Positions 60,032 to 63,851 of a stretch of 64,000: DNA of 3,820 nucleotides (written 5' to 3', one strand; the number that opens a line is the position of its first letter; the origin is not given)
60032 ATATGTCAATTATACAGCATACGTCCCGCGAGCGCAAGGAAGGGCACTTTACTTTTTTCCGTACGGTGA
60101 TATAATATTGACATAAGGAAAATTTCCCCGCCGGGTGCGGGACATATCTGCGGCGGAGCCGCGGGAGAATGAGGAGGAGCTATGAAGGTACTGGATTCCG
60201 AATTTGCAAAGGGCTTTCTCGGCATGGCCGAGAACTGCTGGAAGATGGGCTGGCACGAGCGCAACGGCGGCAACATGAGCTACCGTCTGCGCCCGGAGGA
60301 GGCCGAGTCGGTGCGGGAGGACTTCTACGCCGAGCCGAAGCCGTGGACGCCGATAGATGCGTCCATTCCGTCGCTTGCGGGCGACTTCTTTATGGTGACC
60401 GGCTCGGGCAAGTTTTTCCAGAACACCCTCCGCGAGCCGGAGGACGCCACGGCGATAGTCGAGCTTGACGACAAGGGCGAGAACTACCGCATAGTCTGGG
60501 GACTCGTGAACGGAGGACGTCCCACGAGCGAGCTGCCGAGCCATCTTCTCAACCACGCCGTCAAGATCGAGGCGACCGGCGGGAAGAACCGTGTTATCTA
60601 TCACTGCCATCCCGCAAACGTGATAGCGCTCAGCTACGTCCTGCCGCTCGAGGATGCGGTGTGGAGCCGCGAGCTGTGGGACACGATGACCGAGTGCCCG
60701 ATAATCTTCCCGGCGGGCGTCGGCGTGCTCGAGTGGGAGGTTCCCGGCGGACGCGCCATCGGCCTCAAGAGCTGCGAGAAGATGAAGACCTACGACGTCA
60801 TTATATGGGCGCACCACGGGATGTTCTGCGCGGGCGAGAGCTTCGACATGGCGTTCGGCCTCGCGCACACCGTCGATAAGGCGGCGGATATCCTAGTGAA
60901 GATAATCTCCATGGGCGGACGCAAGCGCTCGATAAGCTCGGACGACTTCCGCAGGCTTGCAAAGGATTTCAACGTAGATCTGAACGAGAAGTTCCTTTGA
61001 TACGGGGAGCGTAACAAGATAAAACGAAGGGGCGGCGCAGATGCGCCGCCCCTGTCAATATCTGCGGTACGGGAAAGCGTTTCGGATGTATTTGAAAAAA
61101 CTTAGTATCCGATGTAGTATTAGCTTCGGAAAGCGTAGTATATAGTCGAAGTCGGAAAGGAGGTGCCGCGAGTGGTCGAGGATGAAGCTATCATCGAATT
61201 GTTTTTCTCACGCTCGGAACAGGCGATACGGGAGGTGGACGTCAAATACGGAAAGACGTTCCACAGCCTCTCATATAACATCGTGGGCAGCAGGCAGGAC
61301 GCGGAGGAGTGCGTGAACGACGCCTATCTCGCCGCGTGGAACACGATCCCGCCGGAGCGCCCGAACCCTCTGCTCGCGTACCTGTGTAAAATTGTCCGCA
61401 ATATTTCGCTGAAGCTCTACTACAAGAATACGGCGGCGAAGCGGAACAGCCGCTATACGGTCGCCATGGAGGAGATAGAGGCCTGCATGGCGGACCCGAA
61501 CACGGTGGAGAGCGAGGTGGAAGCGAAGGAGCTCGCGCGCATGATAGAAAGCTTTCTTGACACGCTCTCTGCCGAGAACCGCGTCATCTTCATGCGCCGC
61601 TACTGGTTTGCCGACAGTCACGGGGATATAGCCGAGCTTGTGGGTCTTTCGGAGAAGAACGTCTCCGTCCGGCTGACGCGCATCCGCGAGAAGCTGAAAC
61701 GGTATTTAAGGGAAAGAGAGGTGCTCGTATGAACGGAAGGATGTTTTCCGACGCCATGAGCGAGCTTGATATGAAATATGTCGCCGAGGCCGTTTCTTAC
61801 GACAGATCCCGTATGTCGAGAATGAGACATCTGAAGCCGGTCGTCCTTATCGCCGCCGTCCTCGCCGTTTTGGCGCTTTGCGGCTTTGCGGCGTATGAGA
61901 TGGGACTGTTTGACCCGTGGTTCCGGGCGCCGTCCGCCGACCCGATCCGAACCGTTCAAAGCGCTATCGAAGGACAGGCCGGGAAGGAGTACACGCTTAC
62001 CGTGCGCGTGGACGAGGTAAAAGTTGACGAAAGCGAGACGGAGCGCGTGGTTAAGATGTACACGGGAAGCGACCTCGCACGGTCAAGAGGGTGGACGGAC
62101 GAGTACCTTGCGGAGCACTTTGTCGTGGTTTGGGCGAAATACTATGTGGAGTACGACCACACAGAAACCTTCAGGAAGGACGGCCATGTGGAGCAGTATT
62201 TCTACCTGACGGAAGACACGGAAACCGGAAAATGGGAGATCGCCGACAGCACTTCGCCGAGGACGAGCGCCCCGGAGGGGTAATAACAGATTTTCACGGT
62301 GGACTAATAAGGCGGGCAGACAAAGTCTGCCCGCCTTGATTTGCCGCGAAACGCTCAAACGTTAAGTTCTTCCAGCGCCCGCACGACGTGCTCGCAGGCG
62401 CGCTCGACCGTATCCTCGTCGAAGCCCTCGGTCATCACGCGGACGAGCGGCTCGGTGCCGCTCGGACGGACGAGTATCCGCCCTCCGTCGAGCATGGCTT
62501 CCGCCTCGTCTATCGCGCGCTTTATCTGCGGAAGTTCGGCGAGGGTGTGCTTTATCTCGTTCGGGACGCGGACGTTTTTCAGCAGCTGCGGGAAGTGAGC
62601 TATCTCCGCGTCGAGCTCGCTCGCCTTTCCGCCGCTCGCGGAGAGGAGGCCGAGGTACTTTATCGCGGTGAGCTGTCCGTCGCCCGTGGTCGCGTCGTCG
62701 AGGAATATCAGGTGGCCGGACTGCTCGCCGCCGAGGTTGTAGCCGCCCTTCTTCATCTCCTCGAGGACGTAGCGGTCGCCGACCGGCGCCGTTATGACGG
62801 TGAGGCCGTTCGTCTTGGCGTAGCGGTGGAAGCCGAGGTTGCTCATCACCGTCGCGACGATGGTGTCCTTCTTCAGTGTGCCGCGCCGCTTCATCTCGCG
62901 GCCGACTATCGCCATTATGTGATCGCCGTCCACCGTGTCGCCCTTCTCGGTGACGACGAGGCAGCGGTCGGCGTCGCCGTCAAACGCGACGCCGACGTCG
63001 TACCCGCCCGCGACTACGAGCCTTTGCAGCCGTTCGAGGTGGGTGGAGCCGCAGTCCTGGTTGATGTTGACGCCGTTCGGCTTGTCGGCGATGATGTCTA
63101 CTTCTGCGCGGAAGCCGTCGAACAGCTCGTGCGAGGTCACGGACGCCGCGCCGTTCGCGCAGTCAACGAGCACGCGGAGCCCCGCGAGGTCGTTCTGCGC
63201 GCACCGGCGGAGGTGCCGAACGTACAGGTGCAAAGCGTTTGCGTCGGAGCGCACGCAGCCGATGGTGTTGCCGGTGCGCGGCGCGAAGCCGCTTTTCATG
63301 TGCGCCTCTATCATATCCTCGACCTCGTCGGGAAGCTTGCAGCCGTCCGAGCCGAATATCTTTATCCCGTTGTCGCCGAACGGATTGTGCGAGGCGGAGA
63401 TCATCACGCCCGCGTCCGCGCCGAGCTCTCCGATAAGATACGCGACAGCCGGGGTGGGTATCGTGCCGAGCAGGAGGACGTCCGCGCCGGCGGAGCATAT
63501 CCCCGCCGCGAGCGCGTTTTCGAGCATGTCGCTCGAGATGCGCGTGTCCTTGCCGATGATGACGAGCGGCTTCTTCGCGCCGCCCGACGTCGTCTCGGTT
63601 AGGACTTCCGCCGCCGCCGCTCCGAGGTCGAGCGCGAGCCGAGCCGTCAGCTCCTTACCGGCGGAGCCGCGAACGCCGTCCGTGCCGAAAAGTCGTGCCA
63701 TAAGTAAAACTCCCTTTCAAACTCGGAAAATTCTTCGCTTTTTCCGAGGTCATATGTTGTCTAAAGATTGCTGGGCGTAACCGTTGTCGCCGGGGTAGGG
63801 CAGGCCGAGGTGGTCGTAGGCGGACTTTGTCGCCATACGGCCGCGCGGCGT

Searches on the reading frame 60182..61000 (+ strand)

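Call 59: search_protein_families(library=pfam, proteins=[window:60182-61000:+], max_evalue=0.05)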
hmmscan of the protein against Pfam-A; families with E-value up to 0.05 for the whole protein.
window:60182-61000:+ (272 aa): 1 family
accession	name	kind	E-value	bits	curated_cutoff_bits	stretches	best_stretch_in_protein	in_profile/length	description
PF00596.27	Aldolase_II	-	2.3e-19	70.4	22.2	1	17-238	8-182/183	Class II Aldolase and Adducin N-terminal domain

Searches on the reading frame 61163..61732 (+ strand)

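Call 41: search_protein_families(library=pfam, proteins=[window:61163-61732:+], max_evalue=0.00001)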
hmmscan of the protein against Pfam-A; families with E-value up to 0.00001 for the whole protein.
window:61163-61732:+ (189 aa): 3 families
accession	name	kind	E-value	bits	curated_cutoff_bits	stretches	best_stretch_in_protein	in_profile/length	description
PF08281.18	Sigma70_r4_2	-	3.5e-10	39.8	25.7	1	126-178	2-54/54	Sigma-70, region 4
PF04542.20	Sigma70_r2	-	1.1e-08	35.2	24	1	29-86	5-65/71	Sigma-70 region 2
PF04545.22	Sigma70_r4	-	6.5e-06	26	24.1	0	132-179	2-49/50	Sigma-70, region 4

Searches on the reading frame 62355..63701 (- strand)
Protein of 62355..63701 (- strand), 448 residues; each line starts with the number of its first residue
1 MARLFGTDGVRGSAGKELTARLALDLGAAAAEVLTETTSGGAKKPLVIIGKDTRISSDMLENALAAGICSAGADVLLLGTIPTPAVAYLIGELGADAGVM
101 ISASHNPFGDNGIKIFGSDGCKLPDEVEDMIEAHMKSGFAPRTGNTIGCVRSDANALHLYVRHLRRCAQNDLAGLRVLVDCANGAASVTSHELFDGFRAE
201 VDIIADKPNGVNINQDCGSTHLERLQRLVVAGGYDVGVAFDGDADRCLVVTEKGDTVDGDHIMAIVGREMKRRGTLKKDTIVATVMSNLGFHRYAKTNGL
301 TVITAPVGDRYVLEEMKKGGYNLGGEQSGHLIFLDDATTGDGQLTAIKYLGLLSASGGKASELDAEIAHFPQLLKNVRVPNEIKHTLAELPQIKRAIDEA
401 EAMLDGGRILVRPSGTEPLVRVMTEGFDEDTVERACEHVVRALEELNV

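Call 41: search_protein_families(library=pfam, proteins=[window:62355-63701:-], max_evalue=0.00001)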
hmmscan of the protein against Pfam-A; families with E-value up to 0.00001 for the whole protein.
window:62355-63701:- (448 aa): 4 families
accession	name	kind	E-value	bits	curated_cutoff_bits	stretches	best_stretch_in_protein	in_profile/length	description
PF02878.22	PGM_PMM_I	-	3.8e-46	156.6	22.5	1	3-137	2-133/138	Phosphoglucomutase/phosphomannomutase, alpha/beta/alpha domain I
PF02880.22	PGM_PMM_III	-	1.9e-34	118.7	20.7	1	258-364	1-108/115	Phosphoglucomutase/phosphomannomutase, alpha/beta/alpha domain III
PF00408.26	PGM_PMM_IV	-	5e-17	62.2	23.1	1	374-441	1-67/68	Phosphoglucomutase/phosphomannomutase, C-terminal domain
PF02879.22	PGM_PMM_II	-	1.3e-12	48.6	29.3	1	160-254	3-103/103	Phosphoglucomutase/phosphomannomutase, alpha/beta/alpha domain II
